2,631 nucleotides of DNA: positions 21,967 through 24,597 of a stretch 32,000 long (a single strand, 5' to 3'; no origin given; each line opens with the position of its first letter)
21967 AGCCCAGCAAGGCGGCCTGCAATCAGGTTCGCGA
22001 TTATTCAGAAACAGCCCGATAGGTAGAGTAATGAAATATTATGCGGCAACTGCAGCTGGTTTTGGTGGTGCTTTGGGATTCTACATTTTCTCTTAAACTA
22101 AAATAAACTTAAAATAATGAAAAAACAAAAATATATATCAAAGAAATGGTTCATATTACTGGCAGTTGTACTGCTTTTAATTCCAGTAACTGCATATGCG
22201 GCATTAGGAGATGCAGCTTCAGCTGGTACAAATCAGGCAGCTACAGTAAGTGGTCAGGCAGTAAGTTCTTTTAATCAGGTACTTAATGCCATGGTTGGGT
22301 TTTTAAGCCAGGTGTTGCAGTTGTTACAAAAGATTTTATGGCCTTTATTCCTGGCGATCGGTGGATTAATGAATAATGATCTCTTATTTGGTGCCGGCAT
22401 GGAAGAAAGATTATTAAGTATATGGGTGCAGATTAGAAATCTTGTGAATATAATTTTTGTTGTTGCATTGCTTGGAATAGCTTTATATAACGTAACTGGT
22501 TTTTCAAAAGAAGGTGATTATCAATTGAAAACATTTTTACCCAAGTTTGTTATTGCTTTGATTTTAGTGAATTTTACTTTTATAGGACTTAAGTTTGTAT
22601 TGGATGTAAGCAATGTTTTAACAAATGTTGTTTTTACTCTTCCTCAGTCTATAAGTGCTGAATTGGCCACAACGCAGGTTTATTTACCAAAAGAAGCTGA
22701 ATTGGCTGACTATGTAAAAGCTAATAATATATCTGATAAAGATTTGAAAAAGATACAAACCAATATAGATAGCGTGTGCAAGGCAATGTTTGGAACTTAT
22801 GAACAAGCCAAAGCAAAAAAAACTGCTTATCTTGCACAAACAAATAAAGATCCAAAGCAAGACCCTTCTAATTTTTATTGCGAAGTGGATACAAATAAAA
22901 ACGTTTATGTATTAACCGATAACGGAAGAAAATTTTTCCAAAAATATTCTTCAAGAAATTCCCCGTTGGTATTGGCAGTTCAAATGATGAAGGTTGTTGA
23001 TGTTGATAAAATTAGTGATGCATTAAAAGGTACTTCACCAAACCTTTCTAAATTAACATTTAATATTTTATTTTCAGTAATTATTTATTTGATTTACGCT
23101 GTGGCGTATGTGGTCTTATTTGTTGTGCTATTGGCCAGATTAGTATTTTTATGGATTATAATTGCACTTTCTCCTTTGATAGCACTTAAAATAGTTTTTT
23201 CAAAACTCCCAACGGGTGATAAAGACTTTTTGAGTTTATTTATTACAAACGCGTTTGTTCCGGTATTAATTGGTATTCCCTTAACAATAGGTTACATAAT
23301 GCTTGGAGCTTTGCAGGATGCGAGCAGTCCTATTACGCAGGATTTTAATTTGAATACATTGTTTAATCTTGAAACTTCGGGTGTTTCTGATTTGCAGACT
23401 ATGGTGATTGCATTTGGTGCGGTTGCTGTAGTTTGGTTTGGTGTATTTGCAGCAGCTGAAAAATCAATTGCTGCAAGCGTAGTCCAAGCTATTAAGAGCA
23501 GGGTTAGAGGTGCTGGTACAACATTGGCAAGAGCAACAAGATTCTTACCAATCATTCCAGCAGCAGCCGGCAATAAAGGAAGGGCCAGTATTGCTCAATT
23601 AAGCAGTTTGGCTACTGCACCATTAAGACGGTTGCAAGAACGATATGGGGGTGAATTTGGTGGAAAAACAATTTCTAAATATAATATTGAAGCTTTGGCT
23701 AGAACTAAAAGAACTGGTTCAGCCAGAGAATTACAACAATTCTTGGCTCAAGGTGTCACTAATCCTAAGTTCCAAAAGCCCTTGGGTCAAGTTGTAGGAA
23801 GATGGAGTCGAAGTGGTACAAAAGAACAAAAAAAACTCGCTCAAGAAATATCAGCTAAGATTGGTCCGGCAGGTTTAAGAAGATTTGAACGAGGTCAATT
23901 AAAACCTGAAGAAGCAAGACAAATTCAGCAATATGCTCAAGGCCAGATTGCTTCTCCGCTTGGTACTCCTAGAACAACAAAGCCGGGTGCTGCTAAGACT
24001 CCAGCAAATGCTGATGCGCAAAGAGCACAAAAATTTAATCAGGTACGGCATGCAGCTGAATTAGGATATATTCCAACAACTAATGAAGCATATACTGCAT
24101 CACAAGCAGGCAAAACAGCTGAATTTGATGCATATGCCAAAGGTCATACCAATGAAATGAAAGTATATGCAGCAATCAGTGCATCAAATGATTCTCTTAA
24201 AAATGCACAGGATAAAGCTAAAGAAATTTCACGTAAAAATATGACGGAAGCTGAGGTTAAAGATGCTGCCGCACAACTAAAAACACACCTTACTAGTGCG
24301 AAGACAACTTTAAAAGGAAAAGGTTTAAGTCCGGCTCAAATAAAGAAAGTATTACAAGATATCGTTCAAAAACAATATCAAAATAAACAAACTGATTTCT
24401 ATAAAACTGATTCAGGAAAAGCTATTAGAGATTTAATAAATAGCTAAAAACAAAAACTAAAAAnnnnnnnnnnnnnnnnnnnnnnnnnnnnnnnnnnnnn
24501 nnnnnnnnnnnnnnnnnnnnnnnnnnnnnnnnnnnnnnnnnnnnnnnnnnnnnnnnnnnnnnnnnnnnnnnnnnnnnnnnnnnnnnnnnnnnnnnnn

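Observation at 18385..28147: Candidate novel system: five-gene operon of large, unassignable, membrane-anchored proteins (2-TM bPH-like + 569 aa + 483 aa + 776 aa + 1227 aa)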

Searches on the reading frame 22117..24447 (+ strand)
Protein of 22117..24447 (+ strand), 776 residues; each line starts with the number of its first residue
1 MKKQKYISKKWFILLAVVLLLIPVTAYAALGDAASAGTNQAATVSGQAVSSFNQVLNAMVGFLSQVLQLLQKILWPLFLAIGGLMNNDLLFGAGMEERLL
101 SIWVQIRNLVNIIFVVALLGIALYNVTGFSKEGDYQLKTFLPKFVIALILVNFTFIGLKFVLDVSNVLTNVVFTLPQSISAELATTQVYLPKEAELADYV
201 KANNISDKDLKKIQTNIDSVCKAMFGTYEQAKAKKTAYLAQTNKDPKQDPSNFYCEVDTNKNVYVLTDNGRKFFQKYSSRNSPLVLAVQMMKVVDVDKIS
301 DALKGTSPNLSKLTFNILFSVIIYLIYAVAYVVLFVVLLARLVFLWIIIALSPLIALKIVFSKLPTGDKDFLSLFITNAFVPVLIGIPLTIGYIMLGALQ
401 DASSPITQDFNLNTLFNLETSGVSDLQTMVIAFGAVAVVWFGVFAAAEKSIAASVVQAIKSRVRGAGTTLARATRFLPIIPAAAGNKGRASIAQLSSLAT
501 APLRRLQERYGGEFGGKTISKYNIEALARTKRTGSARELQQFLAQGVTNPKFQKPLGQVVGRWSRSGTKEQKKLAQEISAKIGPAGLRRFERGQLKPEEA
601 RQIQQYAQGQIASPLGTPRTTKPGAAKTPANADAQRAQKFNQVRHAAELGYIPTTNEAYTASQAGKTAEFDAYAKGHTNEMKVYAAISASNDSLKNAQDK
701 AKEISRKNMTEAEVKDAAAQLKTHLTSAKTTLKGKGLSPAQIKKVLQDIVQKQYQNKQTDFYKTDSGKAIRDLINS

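Call 3: search_protein_families(library=pfam, proteins=[window:22117-24447:+], max_evalue=1)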
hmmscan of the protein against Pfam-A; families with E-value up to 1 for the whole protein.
window:22117-24447:+ (776 aa): 4 families
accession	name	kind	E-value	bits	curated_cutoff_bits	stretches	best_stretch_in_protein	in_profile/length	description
PF21853.1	DUF6912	-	0.034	14.8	27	1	661-734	25-98/160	Family of unknown function (DUF6912)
PF23153.1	Aip3p_Bud6_N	-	0.094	13.4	27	1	692-749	9-66/109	Aip3p/Bud6 N-terminal domain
PF14947.12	HTH_45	-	0.1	13.1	25.5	0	257-279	49-71/77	Winged helix-turn-helix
PF13342.12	Toprim_Crpt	-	0.34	11.4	32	0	513-535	9-31/60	C-terminal repeat of topoisomerase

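Call 4: search_protein_families(library=ncbifam, proteins=[window:22117-24447:+], max_evalue=1)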
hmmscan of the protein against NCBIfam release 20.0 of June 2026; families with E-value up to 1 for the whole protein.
window:22117-24447:+ (776 aa): 1 family
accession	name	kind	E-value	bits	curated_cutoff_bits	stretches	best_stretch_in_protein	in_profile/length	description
NF047901.1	MetIndCarbAnhdr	equivalog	0.31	10.4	350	0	683-749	25-93/205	metal-independent carbonic anhydrase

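Call 6: search_protein_families(library=phrogs, proteins=[window:22117-24447:+], max_evalue=0.1)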
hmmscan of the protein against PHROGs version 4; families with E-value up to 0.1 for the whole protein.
window:22117-24447:+ (776 aa): 0 families

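Call 7: search_protein_families(library=padloc, proteins=[window:22117-24447:+], max_evalue=0.1)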
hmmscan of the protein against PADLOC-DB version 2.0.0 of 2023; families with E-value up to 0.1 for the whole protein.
window:22117-24447:+ (776 aa): 0 families

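Call 9: search_solved_structures(query=window:22117-24447:+, max_evalue=1)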
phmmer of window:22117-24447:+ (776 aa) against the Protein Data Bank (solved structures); distinct sequences matched with E-value up to 1: 1.
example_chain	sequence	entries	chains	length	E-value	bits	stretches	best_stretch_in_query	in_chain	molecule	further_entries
3u9i_A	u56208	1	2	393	0.14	14.1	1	441-555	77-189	Mandelate racemase/muconate lactonizing enzyme, C-terminal domain protein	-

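Call 11: find_homologous_proteins(query=window:22117-24447:+)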
Query window:22117-24447:+ (776 aa): 78 proteins with E <= 0.001 among 8000 candidates.
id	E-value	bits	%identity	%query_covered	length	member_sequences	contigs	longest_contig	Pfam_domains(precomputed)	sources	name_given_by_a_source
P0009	0.0e+0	1677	100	100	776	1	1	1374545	-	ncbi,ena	-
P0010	0.0e+0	1087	67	100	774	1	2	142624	-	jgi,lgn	jgi:hypothetical protein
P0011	0.0e+0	1061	65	100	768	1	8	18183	-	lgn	-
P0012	1.3e-288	978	62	100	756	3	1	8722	-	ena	-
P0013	1.1e-280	952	61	100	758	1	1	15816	-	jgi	jgi:hypothetical protein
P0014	2.8e-273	927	58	100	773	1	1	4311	-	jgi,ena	-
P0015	3.4e-216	738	50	100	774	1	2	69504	-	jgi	-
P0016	1.5e-155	538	47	78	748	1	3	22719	-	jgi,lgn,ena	-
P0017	1.3e-145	505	40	98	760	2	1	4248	-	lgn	-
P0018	1.2e-142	495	39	100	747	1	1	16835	-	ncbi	-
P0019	3.1e-138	481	39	100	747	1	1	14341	-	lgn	-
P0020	6.2e-132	460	37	95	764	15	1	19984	-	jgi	-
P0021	7.1e-131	456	39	93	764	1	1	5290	-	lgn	-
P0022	5.9e-128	447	37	98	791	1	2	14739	-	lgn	-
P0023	3.1e-127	444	41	81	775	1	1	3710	-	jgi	-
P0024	2.6e-124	435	38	92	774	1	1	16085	-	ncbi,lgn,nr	ncbi:hypothetical protein JW911_03875 [Candidatus Peregrinibacteria bacterium]|nr:hypothetical prote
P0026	5.0e-121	424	38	95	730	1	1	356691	-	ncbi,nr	ncbi:hypothetical protein C0416_04265 [bacterium]|nr:hypothetical protein [bacterium]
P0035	1.0e-79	287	37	62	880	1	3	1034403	PF19590.5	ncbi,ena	-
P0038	1.8e-77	280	34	81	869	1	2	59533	PF19590.5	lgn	-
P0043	4.8e-75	272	35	76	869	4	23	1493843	PF19590.5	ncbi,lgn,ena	-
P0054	2.6e-71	260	32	67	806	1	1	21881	PF19590.5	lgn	-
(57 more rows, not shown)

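Call 12: search_protein_families(library=pfam, proteins=[P0035, P0043, P0038, P0054, P0010, P0024], max_evalue=0.01)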
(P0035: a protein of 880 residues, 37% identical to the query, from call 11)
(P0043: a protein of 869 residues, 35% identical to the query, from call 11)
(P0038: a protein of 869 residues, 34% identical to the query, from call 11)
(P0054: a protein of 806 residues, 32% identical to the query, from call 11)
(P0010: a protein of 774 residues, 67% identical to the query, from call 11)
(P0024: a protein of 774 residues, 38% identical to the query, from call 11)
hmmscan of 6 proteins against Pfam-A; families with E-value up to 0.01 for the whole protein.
P0035 (880 aa): 0 families

P0043 (869 aa): 0 families

P0038 (869 aa): 0 families

P0054 (806 aa): 0 families

P0010 (774 aa): 0 families

P0024 (774 aa): 0 families

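Call 14: find_encoding_contigs(protein=P0009, flank=10000, max_places=2)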
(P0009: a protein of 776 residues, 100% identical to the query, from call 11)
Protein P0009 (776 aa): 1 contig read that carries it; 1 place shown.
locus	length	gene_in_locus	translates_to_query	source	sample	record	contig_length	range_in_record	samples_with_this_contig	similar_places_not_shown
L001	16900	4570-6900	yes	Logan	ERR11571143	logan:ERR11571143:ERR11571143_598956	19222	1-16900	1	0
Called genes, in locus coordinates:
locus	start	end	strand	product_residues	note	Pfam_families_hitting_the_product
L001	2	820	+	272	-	?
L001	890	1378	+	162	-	-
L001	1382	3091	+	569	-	-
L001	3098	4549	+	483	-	-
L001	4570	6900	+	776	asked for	-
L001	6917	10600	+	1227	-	-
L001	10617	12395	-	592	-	PF07973:tRNA_SAD, PF00587:tRNA-synt_2b, PF03129:HGTP_anticodon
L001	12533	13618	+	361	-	PF02463:SMC_N, PF13175:AAA_15, PF13476:AAA_23 (weak), PF13304:AAA_21 (faint)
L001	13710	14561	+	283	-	PF13367:PrsW-protease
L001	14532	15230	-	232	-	PF03009:GDPD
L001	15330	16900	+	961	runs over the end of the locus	PF00005:ABC_tran (faint), PF02463:SMC_N (faint), PF03193:RsgA_GTPase (faint), PF13191:AAA_16 (faint), PF13304:AAA_21 (faint), PF13476:AAA_23 (faint), PF17760:UvrA_inter, PF17755:UvrA_DNA-bind, +2 more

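Call 15: find_encoding_contigs(protein=P0035, flank=10000, max_places=2)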
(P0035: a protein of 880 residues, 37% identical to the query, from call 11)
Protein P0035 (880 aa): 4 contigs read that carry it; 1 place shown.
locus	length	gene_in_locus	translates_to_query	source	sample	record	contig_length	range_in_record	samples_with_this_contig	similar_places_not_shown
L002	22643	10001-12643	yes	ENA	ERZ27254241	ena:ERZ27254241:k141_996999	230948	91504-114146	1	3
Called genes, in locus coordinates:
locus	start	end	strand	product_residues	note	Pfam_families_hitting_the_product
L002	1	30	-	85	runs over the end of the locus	PF01809:YidD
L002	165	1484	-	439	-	PF01476:LysM, PF23446:LysM1_NFP_LYK (faint), PF23473:LysM3_LYK4_5 (weak), PF01476:LysM (weak), PF01551:Peptidase_M23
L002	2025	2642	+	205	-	PF01250:Ribosomal_S6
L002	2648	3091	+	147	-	PF00436:SSB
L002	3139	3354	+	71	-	PF01084:Ribosomal_S18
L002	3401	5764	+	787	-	PF18072:FGAR-AT_linker, PF00586:AIRS, PF02769:AIRS_C, PF00586:AIRS, PF02769:AIRS_C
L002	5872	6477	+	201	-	-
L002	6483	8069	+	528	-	-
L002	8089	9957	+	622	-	-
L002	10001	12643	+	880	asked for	PF19590:TrbL_3 (faint)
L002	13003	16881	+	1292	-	-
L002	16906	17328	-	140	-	PF02823:ATP-synt_DE_N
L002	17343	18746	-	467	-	PF02874:ATP-synt_ab_N, PF00006:ATP-synt_ab, PF22919:ATP-synt_VA_C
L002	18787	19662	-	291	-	PF00231:ATP-synt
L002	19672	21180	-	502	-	PF02874:ATP-synt_ab_N, PF00006:ATP-synt_ab, PF00306:ATP-synt_ab_C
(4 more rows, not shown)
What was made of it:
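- Precomputed 'TrbL_3 (faint)' Pfam flags on several g4 relatives (calls 11, 15).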

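Call 16: find_encoding_contigs(protein=P0026, flank=10000, max_places=2)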
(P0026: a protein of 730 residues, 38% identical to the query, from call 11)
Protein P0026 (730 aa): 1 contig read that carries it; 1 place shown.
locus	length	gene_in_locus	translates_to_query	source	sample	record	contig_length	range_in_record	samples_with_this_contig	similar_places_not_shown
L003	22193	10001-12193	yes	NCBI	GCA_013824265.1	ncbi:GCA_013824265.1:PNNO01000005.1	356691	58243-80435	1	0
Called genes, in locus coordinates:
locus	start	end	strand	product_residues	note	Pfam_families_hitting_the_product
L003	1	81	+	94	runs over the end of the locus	PF01809:YidD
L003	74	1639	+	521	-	PF02142:MGS, PF01808:AICARFT_IMPCHas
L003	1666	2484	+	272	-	PF02673:BacA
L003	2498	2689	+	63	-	-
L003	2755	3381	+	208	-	PF01250:Ribosomal_S6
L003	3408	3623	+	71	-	PF01084:Ribosomal_S18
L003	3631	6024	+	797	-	PF18072:FGAR-AT_linker, PF00586:AIRS, PF02769:AIRS_C, PF00586:AIRS, PF02769:AIRS_C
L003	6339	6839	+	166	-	-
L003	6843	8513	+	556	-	-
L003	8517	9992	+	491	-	-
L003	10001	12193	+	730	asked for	-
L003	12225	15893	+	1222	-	-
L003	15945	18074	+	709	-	-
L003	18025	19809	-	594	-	PF07973:tRNA_SAD, PF00587:tRNA-synt_2b, PF03129:HGTP_anticodon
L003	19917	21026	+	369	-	PF02463:SMC_N, PF13175:AAA_15, PF13476:AAA_23, PF13304:AAA_21 (faint)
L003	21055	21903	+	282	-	PF13367:PrsW-protease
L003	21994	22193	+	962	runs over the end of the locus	PF00005:ABC_tran (faint), PF02463:SMC_N (faint), PF03193:RsgA_GTPase (faint), PF13191:AAA_16 (faint), PF13304:AAA_21 (faint), PF13555:AAA_29 (faint), PF17760:UvrA_inter, PF17755:UvrA_DNA-bind, +2 more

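Call 19: search_solved_structures(query=A1, max_evalue=10, show_alignments=2)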
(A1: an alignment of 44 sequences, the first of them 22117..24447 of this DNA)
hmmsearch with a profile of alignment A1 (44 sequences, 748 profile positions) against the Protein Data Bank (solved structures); distinct sequences matched with E-value up to 10: 57.
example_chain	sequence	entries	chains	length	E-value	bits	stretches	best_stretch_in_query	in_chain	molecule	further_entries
3aco_A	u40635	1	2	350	0.011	17.6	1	499-682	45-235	Protein kinase C and casein kinase substrate in neurons protein 2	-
3abh_A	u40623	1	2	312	0.02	16.8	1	499-682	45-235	Protein kinase C and casein kinase substrate in neurons protein 2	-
3q84_A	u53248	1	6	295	0.029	16.3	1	499-681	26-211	Protein kinase C and casein kinase substrate in neurons protein 1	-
3q0k_A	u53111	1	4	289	0.047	15.6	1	500-682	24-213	Protein kinase C and casein kinase substrate in neurons protein 2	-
3lll_A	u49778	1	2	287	0.054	15.4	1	501-712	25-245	Protein kinase C and casein kinase substrate in neurons protein 2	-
3qni_A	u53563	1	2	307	0.066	15.1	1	495-681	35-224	Protein kinase C and casein kinase substrate in neurons protein 1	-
3hai_A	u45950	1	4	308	0.067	15.1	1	495-681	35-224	human PACSIN1 F-BAR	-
3hah_A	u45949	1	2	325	0.07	15.1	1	495-681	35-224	human PACSIN1 F-BAR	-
6w2v_A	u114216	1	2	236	0.15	14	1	485-678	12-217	Junction 23 DHR14-DHR18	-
2x3v_A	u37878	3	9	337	0.16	13.8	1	496-679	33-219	PROTEIN KINASE C AND CASEIN KINASE SUBSTRATE IN NEURONS PROTEIN 1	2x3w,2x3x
8fcy_A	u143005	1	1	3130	0.23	13.4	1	434-720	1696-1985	Cytoplasmic dynein 1 heavy chain 1,Serine--tRNA ligase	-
9k49_H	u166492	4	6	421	0.26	13.1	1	455-724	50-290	Tol-Pal system protein TolA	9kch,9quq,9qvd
9ddm_F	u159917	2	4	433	0.27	13.1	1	455-724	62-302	Tol-Pal system protein TolA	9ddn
9kpz_H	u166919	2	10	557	0.41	12.5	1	457-724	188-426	Ubiquitin-like protein SMT3,Tol-Pal system protein TolA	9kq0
9qks_C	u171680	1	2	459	0.44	12.4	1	532-629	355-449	ESX secretion system protein YukC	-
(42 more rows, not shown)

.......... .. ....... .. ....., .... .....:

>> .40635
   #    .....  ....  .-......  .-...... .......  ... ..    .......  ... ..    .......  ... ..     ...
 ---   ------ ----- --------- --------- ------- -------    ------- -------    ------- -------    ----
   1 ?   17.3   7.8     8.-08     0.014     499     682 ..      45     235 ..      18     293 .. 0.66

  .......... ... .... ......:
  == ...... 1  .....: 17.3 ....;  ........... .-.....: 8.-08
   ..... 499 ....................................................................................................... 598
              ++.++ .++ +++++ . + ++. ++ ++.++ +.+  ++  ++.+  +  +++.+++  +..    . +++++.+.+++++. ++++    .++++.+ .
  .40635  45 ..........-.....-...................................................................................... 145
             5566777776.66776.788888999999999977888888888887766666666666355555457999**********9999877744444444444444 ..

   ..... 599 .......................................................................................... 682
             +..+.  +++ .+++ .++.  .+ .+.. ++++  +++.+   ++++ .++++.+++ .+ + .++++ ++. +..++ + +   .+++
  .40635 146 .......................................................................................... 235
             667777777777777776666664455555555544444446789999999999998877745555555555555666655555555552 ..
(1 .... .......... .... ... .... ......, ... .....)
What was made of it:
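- On F-BAR domain (g4 tail): The best sequence-profile E-value is 0.011 (call 19).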

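Call 20: find_related_loci(query=A1, collection=genome_contigs, flank=10000)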
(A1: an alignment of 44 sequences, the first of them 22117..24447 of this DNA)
Query A1 (776 aa) in genome_contigs; peptide patterns used: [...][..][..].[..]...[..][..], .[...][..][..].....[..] (x = any residue, [..] = any of these).
163 stretches matched a pattern; 122 encode a relative of the query (tblastn E <= 1e-3); the best 80 are kept; 80 distinct loci.
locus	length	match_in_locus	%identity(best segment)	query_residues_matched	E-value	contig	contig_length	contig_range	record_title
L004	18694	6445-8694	62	6-775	0e+0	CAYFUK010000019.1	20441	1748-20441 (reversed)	MAG TPA_asm: uncultured Candidatus Peribacteria bacterium isolate ERP107533_co1_54 genome assembly, contig: NODE_1781_le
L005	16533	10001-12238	39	1-774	2e-136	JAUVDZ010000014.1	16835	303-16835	MAG: Candidatus Peregrinibacteria bacterium isolate CSMAG_310 CSMAG_310_k141_1772154_length_16835_cov_6.0000, whole geno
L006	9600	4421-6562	36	41-760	3e-130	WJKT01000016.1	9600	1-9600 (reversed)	MAG: Candidatus Peregrinibacteria bacterium isolate Bin_387 k141_870845, whole genome shotgun sequence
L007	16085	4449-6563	38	41-751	6e-125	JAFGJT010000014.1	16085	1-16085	MAG: Candidatus Peregrinibacteria bacterium isolate Zod_Metabat.293 k87_9506089, whole genome shotgun sequence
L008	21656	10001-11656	42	41-614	1e-122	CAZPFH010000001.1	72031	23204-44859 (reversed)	MAG TPA_asm: uncultured Candidatus Peribacteria bacterium isolate SRP332253_co1_95 genome assembly, contig: NODE_335_len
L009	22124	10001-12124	38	12-752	1e-118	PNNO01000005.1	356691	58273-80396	MAG: bacterium isolate SW.3.65 SW_1000002_356691, whole genome shotgun sequence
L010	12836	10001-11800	40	8-623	1e-118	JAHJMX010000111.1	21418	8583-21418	MAG: Patescibacteria group bacterium isolate Old_saline.mb.71 Old_saline.mb.71_k141_1077382, whole genome shotgun sequen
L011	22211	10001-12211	40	3-759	2e-146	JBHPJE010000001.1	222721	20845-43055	Patescibacteria group bacterium isolate SAG AM-312-L06 AM-312-L06_NODE_1, whole genome shotgun sequence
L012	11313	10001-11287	47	38-468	6e-100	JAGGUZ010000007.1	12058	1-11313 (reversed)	MAG: bacterium isolate AUK087 PB_MBMC_041_c_000000000007, whole genome shotgun sequence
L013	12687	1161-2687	39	75-552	2e-98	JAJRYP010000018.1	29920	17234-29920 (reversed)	MAG: Patescibacteria group bacterium isolate Dive96_bin3.358 k141_678467, whole genome shotgun sequence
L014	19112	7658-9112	41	17-513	4e-88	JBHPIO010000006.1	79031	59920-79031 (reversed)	Patescibacteria group bacterium isolate SAG AM-312-G21 AM-312-G21_NODE_6, whole genome shotgun sequence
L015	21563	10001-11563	35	4-559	4e-86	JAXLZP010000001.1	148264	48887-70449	MAG: Candidatus Gracilibacteria bacterium isolate STL-PAT5 C2.212.fa-1, whole genome shotgun sequence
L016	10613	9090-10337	39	62-486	9e-85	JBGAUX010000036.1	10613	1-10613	MAG: Candidatus Gracilibacteria bacterium isolate MAG_MBR_AS.30 MBRAS-30_NODE_36_length_10613_cov_3.698462, whole genome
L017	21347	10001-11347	35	12-501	1e-84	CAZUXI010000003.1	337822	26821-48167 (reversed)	MAG TPA_asm: uncultured Candidatus Peribacteria bacterium isolate SRP296810_co1_153 genome assembly, contig: NODE_19_len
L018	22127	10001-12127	31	4-722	3e-83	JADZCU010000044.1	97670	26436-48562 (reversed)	MAG: Candidatus Peregrinibacteria bacterium isolate SJ737 c_000000545202, whole genome shotgun sequence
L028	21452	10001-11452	36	52-509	2e-79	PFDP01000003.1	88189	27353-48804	MAG: Candidatus Peregrinibacteria bacterium CG10_big_fil_rev_8_21_14_0_10_36_19 CG10_8_21_14_0.10_scaffold_194_c, whole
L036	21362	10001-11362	36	53-483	3e-75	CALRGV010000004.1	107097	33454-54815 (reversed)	MAG: Candidatus Peribacteria bacterium isolate TH-Jun18-111 genome assembly, contig: TH-Jun18-C218, whole genome shotgun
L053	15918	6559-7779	36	66-516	6e-74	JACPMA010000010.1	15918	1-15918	MAG: Candidatus Peregrinibacteria bacterium isolate NC_groundwater_535_Ag_S-0.1um_45_10 S35_SO-1_scaffold_35464, whole g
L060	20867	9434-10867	35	60-509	8e-70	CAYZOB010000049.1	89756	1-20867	MAG TPA_asm: uncultured Candidatus Peribacteria bacterium isolate binchicken_co203_530 genome assembly, contig: k141_195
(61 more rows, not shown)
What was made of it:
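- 22117..24447 (+): g4: 776-aa polytopic core subunit. Features: signal-peptide-like aa 1-30 (AYA|A); a conserved external N-segment (W75-P76 ... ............); five TM helices; an external loop at aa 176-315 (nt 22642-23061) with invariant C221 and C255; an invariant S352-P353 motif; and a basic helical cytoplasmic tail at aa 476-776 (nt 23542-24444). 122 species-level genomes encode a relative (call 20).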
